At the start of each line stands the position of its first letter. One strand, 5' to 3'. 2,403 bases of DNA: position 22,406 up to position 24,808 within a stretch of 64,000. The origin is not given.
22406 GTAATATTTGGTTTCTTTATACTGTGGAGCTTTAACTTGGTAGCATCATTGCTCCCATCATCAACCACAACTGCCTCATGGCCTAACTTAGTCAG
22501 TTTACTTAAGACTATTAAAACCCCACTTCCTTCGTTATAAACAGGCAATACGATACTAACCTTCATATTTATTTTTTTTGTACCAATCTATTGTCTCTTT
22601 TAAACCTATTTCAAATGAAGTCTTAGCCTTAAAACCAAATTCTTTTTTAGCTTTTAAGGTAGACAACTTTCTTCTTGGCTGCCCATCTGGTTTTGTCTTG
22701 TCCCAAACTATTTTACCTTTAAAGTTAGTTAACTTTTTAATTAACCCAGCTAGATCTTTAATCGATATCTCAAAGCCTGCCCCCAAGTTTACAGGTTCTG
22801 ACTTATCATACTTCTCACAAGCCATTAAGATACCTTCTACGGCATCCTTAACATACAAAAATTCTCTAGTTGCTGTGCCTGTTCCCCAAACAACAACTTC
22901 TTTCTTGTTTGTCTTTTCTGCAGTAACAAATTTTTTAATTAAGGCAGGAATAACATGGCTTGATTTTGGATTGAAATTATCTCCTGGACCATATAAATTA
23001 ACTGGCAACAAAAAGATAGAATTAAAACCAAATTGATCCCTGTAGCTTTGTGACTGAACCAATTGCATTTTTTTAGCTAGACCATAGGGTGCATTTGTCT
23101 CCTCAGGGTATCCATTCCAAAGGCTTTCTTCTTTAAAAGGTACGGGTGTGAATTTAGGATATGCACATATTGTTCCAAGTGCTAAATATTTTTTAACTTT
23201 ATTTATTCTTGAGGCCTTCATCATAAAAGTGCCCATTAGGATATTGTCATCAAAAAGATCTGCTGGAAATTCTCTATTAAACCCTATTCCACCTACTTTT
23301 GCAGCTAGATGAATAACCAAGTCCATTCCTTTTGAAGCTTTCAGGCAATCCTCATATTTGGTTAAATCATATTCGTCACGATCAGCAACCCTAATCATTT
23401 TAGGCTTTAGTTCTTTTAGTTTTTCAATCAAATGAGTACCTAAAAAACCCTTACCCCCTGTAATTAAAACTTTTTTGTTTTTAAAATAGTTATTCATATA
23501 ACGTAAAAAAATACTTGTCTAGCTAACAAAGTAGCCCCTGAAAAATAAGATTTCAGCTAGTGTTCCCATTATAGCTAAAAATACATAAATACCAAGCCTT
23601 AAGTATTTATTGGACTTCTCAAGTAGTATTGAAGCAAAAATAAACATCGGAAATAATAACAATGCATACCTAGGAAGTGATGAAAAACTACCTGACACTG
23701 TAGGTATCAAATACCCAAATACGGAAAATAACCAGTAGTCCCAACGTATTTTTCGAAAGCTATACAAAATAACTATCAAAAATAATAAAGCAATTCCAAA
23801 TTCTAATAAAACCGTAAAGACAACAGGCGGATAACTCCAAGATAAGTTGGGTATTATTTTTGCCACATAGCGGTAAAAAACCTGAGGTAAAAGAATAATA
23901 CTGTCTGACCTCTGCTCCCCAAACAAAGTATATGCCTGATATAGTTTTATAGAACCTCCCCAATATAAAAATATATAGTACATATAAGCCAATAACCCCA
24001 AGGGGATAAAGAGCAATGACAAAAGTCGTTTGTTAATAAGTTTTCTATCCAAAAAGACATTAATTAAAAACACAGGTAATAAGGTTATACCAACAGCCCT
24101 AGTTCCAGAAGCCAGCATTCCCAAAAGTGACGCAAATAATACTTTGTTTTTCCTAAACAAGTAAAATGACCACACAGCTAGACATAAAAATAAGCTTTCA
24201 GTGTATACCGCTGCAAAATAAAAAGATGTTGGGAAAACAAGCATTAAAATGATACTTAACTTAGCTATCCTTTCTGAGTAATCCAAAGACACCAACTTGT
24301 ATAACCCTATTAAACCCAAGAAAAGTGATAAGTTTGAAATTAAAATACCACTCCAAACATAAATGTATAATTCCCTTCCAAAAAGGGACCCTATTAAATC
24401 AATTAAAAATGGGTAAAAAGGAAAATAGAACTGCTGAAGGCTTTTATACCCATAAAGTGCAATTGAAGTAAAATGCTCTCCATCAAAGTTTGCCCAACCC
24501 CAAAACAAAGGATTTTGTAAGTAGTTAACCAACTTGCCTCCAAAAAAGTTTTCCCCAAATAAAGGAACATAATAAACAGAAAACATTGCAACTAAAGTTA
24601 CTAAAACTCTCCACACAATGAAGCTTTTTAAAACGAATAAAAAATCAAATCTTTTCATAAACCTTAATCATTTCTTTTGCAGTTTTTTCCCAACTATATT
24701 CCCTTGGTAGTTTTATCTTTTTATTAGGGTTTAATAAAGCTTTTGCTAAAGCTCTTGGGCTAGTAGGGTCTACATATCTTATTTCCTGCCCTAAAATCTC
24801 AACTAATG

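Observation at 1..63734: Glycosylation super-locus with 22 GT-C-like polytopic membrane proteins in about 64 kb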

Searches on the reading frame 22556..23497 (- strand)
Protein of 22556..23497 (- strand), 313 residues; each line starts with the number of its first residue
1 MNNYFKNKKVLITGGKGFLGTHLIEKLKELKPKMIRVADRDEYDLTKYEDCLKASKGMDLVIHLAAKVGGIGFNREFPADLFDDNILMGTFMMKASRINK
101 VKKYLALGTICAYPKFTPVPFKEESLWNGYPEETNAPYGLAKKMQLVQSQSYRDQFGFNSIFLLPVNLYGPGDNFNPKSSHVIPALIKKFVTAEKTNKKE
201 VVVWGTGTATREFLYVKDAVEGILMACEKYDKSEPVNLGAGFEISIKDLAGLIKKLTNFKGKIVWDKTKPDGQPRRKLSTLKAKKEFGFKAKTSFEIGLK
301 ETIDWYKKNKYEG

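Call 10: search_protein_families(library=pfam, max_evalue=0.01, proteins=[window:22556-23497:-])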
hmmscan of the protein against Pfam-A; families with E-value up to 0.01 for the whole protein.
window:22556-23497:- (313 aa): 6 families
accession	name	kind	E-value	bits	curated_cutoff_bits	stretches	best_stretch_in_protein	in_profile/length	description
PF01370.27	Epimerase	-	2.4e-52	178.2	20.9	1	10-239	1-240/240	NAD dependent epimerase/dehydratase family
PF16363.11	GDP_Man_Dehyd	-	1.5e-23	84.3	27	1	58-302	76-332/332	GDP-mannose 4,6 dehydratase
PF02719.21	Polysacc_synt_2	-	6.9e-09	35.7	20.2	1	10-51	1-42/293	Polysaccharide biosynthesis protein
PF01073.25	3Beta_HSD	-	3.5e-07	30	22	1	11-42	1-33/280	3-beta hydroxysteroid dehydrogenase/isomerase family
PF04321.23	RmlD_sub_bind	-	1.9e-05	24.3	27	1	9-66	2-60/287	RmlD substrate binding domain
PF07993.18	NAD_binding_4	-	0.003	17.2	20.1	0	12-34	1-23/258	Male sterility protein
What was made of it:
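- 22556..23497 (-): g21: NAD-dependent sugar epimerase/dehydratase. PF01370 178 bits (call 10)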

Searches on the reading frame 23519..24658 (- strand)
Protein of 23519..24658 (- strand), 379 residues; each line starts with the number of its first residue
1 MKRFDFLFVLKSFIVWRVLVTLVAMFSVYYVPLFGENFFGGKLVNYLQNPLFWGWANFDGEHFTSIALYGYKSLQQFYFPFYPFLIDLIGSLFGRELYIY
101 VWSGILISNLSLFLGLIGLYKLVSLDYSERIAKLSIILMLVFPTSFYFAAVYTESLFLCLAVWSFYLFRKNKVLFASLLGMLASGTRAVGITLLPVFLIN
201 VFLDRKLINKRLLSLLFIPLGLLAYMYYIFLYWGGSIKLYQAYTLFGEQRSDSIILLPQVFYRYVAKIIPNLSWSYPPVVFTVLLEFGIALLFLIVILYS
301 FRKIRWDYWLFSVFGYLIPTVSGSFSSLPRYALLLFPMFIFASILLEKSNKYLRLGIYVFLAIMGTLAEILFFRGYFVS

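Call 6: search_protein_families(library=pfam, max_evalue=0.01, proteins=[window:23519-24658:-])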
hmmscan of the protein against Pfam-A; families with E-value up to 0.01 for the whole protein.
window:23519-24658:- (379 aa): 1 family
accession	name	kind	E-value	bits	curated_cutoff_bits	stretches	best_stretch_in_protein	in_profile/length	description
PF04188.19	Mannosyl_trans2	-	0.0016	18.3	22.4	1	41-213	44-227/443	Mannosyltransferase (PIG-V)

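Call 22: search_protein_families(library=ncbifam, max_evalue=0.1, proteins=[window:23519-24658:-])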
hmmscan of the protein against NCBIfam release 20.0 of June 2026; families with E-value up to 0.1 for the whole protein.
window:23519-24658:- (379 aa): 1 family
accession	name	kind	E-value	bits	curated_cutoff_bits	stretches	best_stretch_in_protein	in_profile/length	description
NF046093.1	AZOBR_p60025_fam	subfamily_domain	0.003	16.8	150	1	80-219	95-230/232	AZOBR_p60025 family cell surface glycopolymer formation protein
